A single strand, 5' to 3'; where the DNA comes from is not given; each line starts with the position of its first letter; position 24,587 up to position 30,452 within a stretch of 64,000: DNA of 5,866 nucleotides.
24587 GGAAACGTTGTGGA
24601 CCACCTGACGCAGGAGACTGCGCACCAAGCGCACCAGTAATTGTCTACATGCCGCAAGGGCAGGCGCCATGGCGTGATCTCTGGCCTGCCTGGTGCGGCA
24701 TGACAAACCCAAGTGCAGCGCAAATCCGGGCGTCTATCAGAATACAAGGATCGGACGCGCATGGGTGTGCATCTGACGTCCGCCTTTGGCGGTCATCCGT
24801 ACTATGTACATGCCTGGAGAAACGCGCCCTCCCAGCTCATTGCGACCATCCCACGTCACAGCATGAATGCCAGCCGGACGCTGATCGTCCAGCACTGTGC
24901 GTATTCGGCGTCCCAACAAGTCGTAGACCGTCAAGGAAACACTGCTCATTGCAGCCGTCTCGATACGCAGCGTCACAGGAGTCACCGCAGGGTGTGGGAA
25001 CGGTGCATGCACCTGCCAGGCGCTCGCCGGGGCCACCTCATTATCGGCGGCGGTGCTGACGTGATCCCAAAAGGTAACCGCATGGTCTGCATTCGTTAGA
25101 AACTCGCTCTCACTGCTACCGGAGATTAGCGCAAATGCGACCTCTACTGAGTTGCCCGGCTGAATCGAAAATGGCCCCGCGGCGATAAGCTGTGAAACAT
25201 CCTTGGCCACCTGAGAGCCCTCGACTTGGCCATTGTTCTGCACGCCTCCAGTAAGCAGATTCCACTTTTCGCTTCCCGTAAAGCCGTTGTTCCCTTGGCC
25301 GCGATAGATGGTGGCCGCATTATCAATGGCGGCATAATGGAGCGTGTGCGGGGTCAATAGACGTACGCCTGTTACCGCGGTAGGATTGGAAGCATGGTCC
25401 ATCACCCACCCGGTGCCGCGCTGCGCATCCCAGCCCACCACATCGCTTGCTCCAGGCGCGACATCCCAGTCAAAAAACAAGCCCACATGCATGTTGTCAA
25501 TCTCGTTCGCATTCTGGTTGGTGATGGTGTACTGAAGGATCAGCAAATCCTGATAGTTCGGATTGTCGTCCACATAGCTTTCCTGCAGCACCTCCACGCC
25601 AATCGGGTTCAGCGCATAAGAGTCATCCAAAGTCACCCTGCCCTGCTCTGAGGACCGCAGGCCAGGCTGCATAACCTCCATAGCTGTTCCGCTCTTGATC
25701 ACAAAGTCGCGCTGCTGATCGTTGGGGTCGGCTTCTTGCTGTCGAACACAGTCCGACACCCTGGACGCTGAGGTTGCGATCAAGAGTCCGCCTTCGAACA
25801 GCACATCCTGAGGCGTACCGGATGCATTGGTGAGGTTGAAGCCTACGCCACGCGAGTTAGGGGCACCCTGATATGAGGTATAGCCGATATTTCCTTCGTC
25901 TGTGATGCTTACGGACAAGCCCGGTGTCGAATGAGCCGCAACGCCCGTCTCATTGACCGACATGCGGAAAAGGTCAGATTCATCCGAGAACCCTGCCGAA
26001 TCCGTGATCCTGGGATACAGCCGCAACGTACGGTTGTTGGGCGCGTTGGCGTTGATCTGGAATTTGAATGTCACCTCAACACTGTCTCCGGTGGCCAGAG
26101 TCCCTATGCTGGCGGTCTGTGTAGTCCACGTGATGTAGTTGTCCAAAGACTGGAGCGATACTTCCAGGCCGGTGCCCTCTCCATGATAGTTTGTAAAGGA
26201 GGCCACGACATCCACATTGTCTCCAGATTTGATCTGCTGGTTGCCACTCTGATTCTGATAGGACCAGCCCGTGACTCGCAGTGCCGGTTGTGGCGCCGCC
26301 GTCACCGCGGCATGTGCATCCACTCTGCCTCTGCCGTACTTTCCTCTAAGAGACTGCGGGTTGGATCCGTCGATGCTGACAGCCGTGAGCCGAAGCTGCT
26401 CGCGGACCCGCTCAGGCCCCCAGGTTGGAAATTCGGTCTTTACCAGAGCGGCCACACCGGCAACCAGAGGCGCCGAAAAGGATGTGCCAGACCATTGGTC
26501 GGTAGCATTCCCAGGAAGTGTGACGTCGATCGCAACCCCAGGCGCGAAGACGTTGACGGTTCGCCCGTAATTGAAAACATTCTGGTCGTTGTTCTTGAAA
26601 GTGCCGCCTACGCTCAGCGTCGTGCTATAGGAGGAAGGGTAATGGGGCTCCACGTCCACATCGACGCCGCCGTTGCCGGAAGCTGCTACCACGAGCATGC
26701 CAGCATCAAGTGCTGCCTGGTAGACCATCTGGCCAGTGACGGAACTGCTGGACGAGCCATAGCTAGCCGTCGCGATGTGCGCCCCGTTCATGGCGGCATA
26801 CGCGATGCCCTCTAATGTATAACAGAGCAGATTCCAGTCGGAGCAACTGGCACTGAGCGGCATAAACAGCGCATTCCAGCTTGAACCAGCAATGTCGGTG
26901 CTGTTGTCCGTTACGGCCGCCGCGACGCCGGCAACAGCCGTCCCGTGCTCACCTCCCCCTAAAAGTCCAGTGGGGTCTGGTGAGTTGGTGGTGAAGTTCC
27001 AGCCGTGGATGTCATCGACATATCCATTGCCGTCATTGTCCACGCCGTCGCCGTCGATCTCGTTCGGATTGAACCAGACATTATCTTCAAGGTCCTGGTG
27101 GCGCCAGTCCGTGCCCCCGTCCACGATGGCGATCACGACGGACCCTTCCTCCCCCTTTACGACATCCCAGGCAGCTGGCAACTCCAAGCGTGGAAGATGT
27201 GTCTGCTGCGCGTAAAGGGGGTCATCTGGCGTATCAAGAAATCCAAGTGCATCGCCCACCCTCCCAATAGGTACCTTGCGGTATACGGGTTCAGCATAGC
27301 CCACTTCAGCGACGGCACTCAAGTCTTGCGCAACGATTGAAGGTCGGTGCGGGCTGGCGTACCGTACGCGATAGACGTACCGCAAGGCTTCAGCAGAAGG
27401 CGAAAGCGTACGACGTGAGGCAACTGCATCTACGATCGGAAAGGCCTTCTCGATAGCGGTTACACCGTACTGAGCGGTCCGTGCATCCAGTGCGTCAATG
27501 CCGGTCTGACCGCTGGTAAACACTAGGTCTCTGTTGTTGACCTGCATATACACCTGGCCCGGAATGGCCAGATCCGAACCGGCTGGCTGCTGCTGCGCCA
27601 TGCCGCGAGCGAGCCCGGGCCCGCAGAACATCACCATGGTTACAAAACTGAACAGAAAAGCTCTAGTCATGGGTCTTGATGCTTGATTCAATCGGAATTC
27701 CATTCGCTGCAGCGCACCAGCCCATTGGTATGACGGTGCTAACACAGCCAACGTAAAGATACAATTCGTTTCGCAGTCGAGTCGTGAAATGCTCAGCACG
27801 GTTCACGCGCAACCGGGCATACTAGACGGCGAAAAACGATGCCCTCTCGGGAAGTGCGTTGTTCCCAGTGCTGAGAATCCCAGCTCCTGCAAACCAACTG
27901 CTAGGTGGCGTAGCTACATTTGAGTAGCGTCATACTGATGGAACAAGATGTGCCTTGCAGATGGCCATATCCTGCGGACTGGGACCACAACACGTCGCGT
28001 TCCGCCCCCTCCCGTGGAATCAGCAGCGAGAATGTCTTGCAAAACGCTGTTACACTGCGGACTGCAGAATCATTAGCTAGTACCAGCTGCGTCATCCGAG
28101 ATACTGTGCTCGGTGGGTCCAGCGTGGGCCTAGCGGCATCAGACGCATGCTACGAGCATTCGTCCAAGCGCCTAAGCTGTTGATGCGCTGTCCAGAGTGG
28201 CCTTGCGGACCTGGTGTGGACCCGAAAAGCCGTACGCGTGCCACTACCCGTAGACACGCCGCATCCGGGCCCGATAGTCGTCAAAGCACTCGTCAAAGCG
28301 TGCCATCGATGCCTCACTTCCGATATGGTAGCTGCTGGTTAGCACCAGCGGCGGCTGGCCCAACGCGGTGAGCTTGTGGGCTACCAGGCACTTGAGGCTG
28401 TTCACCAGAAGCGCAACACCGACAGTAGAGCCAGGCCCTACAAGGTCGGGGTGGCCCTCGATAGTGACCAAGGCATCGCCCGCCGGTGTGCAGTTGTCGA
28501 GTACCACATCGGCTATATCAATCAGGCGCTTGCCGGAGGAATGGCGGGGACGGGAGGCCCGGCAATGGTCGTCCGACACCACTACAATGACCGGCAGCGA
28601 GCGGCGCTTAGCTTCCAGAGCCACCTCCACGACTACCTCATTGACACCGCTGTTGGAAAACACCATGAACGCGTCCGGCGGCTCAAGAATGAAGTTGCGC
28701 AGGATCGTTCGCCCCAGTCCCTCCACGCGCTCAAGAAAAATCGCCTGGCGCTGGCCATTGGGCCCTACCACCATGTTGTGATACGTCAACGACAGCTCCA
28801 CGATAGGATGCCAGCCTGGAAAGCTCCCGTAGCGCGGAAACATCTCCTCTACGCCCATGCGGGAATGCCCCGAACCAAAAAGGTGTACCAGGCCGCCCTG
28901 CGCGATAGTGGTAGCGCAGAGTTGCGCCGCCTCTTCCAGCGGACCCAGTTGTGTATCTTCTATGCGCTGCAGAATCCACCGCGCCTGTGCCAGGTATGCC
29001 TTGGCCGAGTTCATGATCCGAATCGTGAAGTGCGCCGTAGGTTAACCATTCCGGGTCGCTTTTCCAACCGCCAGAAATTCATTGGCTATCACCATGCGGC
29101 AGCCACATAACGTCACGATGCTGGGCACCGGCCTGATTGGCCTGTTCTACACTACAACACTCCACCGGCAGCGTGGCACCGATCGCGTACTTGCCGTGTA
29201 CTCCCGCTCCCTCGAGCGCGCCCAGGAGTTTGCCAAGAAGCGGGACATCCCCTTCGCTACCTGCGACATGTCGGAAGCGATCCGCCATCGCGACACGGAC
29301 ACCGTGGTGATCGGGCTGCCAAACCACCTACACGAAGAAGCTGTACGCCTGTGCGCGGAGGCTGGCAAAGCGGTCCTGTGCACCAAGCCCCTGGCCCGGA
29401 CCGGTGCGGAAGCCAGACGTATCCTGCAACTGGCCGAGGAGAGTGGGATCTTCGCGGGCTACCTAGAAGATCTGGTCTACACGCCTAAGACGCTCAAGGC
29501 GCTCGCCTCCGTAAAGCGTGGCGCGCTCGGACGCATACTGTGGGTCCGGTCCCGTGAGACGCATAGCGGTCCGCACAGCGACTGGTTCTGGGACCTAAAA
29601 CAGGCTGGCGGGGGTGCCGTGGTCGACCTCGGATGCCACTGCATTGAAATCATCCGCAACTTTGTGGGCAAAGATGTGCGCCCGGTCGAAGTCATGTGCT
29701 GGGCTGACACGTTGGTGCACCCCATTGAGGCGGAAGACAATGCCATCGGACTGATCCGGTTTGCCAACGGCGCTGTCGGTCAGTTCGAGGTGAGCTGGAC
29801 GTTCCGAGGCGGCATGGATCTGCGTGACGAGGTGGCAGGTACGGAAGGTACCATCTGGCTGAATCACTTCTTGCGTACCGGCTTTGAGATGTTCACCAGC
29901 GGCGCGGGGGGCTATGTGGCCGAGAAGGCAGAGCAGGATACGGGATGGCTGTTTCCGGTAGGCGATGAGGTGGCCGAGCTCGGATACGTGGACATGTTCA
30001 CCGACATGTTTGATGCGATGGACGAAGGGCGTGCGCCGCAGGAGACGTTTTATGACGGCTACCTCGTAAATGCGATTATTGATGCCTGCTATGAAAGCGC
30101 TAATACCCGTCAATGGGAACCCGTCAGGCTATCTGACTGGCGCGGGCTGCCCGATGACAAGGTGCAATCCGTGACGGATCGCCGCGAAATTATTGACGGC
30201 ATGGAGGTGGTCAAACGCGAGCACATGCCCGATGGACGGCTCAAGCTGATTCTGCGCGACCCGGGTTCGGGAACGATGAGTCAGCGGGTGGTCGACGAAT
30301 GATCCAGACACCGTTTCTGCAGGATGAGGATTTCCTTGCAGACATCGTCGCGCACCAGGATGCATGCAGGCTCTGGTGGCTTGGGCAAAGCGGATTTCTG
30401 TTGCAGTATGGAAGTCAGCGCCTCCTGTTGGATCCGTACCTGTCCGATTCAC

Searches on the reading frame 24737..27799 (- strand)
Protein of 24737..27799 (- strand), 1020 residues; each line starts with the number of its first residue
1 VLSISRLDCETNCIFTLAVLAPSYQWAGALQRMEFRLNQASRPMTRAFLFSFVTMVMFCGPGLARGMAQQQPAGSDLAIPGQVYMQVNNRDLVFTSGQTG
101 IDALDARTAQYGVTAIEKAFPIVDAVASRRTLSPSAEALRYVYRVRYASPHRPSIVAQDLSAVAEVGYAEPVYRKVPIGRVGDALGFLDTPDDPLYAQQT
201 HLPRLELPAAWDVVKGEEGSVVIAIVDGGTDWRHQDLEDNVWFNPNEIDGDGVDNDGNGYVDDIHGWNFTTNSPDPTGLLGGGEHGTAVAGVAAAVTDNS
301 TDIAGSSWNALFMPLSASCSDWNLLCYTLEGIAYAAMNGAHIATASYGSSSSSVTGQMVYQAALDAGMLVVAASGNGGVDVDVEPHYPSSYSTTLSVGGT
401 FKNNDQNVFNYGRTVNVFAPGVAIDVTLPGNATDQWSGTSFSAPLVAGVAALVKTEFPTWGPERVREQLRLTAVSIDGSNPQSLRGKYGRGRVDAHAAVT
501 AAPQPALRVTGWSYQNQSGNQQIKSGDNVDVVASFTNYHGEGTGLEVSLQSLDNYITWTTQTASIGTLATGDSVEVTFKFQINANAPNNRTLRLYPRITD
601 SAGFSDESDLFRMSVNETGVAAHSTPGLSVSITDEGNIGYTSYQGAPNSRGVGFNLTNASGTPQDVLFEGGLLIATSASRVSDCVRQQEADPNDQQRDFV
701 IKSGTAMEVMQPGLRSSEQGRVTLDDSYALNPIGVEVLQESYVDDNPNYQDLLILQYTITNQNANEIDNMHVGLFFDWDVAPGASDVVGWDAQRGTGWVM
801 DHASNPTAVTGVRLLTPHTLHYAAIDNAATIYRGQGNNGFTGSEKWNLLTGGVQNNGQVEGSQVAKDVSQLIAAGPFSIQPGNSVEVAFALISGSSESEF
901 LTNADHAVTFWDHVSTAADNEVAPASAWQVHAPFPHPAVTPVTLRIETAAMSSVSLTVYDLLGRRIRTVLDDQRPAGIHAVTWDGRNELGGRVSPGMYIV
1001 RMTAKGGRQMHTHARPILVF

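Call 7: search_protein_families(library=pfam, proteins=[window:24737-27799:-], max_evalue=0.01)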
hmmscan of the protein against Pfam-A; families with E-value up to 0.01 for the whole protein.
window:24737-27799:- (1020 aa): 4 families
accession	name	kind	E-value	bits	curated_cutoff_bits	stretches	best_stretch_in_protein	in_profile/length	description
PF00082.27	Peptidase_S8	-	4.1e-37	128.5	21.8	1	220-489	3-286/288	Subtilase family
PF13860.13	FlgD_ig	-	1.1e-09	38.5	27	1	948-1006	19-77/79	FlgD Ig-like domain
PF16361.10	Peptidase_S8_N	-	1.2e-05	26.3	30.5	1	94-178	22-102/142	N-terminal of Subtilase family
PF10633.15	NPCBM_assoc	-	0.00068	20.2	24.4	1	525-588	3-66/78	NPCBM-associated, NEW3 domain of alpha-galactosidase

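Call 8: search_protein_families(library=padloc, proteins=[window:24737-27799:-], max_evalue=0.001)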
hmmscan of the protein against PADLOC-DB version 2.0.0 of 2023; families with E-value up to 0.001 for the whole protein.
window:24737-27799:- (1020 aa): 1 family
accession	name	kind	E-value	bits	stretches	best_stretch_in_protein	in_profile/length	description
PDLC03014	subtilase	-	4.4e-13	47.5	1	214-469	166-371/391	-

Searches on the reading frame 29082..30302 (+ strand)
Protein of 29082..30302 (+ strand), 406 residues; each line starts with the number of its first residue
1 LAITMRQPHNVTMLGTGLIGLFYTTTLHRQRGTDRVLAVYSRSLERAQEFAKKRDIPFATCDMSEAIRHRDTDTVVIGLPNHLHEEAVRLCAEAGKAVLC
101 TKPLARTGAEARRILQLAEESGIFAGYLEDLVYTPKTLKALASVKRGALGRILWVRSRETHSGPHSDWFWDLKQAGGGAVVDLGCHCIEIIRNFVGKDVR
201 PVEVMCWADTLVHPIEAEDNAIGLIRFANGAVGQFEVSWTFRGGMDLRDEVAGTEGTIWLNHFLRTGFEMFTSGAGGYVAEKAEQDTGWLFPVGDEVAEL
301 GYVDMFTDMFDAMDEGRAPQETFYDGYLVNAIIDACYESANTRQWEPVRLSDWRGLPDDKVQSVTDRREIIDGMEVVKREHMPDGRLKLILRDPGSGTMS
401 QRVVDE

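Call 49: search_protein_families(library=ncbifam, proteins=[window:29082-30302:+], max_evalue=1e-10)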
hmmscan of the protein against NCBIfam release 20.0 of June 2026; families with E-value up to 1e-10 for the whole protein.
window:29082-30302:+ (406 aa): 5 families
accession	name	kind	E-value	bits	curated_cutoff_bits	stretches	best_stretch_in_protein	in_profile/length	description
TIGR04380.1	myo_inos_iolG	equivalog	3.1e-31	108.5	355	1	10-344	3-327/330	inositol 2-dehydrogenase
NF052479.1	LevoglcsnDh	equivalog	3e-30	105.2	650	1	43-200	45-206/386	levoglucosan dehydrogenase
NF040723.1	UDP-GlcNAcDh_Arch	equivalog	8.5e-20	71.5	450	1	10-260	2-237/302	UDP-N-acetylglucosamine 3-dehydrogenase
NF052679.1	InsChiInosDhIolG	equivalog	1.3e-18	67.2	540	1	11-352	5-331/343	bifunctional inositol 2-dehydrogenase/D-chiro-inositol 1-dehydrogenase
NF041392.1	XylDh_Gfo6_Halo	equivalog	4.2e-15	55.4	350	1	38-267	46-282/350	D-xylose 1-dehydrogenase Gfo6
